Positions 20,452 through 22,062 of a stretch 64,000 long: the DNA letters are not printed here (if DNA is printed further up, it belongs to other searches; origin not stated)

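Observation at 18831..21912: hom-thrC-thrB wedged between murG and murC inside the dcw cluster, joined by GTGA overlaps on both sides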

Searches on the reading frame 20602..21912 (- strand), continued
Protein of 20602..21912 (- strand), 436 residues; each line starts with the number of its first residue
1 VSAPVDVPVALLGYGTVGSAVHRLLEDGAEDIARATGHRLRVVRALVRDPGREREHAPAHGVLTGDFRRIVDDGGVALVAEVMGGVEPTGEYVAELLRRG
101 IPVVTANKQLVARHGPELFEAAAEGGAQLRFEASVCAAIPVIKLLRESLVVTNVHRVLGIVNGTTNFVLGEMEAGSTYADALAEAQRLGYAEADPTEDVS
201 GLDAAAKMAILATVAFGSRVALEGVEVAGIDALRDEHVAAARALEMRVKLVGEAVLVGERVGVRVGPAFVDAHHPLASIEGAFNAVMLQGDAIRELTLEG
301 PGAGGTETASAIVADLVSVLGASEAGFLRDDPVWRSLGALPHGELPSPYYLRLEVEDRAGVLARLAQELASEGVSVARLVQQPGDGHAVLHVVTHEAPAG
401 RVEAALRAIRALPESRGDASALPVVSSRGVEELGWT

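Call 34: find_encoding_contigs(protein=P0020, flank=10000, max_places=1)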
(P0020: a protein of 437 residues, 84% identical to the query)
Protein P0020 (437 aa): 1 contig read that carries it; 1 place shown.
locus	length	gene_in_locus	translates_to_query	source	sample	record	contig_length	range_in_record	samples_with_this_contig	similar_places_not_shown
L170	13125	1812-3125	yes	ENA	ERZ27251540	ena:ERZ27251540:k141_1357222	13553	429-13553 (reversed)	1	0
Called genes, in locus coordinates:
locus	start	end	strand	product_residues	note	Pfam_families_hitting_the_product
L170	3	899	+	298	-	?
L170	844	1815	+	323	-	PF03033:Glyco_transf_28, PF13579:Glyco_trans_4_4 (weak), PF04101:Glyco_tran_28_C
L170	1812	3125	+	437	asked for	PF03447:NAD_binding_3, PF00742:Homoserine_dh, PF01842:ACT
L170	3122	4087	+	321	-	PF00291:PALP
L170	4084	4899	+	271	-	PF00288:GHMP_kinases_N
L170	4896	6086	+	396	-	PF08245:Mur_ligase_M (weak), PF02875:Mur_ligase_C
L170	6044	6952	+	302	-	PF01565:FAD_binding_4, PF02873:MurB_C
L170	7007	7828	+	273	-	PF08478:POTRA_1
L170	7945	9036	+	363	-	PF00091:Tubulin, PF12327:FtsZ_C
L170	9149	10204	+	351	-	PF01571:GCV_T, PF08669:GCV_T_C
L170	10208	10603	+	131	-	PF01597:GCV_H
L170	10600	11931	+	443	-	PF02347:GDC-P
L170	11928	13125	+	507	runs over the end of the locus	PF02347:GDC-P, PF00266:Aminotran_5 (weak), PF21478:GcvP2_C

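Call 48: list_cluster_members(proteins=[P0147, P0237, P0168, P0224, P0183, P0145, P0153, P0161, P0226, P0026])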
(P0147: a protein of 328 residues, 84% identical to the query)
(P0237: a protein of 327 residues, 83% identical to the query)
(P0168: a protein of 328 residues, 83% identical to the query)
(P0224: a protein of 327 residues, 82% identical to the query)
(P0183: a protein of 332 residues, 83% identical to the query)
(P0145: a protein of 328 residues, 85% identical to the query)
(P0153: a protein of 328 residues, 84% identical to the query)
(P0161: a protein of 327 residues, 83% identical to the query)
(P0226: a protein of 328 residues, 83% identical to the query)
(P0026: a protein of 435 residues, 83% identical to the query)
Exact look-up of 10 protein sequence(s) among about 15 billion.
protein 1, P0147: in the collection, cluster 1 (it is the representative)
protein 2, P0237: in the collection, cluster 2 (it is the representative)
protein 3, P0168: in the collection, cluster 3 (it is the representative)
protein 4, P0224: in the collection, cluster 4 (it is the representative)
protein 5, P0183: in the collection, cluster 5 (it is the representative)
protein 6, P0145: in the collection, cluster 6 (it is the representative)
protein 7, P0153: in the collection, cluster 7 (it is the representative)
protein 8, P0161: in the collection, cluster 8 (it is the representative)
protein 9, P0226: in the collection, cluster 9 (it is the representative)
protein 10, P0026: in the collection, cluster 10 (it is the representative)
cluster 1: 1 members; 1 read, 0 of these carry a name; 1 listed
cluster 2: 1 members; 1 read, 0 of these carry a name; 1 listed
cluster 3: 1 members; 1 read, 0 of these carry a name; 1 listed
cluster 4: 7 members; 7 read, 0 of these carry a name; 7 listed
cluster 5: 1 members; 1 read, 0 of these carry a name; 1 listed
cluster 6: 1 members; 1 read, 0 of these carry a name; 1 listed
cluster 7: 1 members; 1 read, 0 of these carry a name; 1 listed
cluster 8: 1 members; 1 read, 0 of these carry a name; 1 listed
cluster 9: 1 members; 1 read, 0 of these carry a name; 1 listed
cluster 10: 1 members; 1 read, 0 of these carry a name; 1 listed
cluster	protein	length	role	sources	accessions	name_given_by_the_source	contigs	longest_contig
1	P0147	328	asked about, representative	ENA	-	-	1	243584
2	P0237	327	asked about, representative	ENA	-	-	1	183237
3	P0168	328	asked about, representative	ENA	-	-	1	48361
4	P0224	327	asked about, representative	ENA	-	-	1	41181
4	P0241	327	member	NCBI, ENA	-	-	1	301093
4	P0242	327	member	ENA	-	-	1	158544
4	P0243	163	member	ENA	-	-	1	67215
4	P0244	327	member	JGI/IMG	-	-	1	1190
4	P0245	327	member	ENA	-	-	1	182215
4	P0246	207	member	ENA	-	-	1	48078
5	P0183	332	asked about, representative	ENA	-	-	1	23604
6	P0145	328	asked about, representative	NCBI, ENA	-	-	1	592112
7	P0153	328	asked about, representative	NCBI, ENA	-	-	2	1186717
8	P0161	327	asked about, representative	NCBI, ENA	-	-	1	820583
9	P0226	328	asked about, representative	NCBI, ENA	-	-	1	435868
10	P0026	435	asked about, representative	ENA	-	-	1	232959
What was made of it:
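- Tried and rejected: None were given (call 48).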

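Call 50: find_encoding_contigs(protein=P0234, flank=10000, max_places=2)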
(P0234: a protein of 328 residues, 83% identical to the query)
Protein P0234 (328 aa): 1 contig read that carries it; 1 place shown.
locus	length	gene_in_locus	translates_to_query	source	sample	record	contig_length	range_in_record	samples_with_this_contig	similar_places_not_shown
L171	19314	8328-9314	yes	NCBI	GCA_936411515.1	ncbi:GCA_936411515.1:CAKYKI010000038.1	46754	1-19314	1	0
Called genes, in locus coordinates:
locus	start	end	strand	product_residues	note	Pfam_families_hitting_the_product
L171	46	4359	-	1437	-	PF00310:GATase_2, PF04898:Glu_syn_central, PF01645:Glu_synthase, PF01493:GXGXG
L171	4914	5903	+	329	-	PF00180:Iso_dh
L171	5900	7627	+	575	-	PF02776:TPP_enzyme_N, PF00205:TPP_enzyme_M, PF02775:TPP_enzyme_C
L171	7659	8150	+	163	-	PF01842:ACT, PF13710:ACT_5, PF22629:ACT_AHAS_ss, PF10369:ALS_ss_C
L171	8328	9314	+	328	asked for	PF07991:KARI_N, PF01450:KARI_C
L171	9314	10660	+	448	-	PF03447:NAD_binding_3, PF00742:Homoserine_dh, PF01842:ACT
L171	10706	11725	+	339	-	PF00291:PALP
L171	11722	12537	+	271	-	PF00288:GHMP_kinases_N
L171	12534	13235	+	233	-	PF00581:Rhodanese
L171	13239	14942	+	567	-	PF00920:ILVD_EDD_N, PF24877:ILV_EDD_C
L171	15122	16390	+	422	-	PF00291:PALP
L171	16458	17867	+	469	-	PF00330:Aconitase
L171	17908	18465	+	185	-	PF00694:Aconitase_C, PF27512:LeuD, PF27434:LeuD_C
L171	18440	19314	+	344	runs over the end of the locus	PF00180:Iso_dh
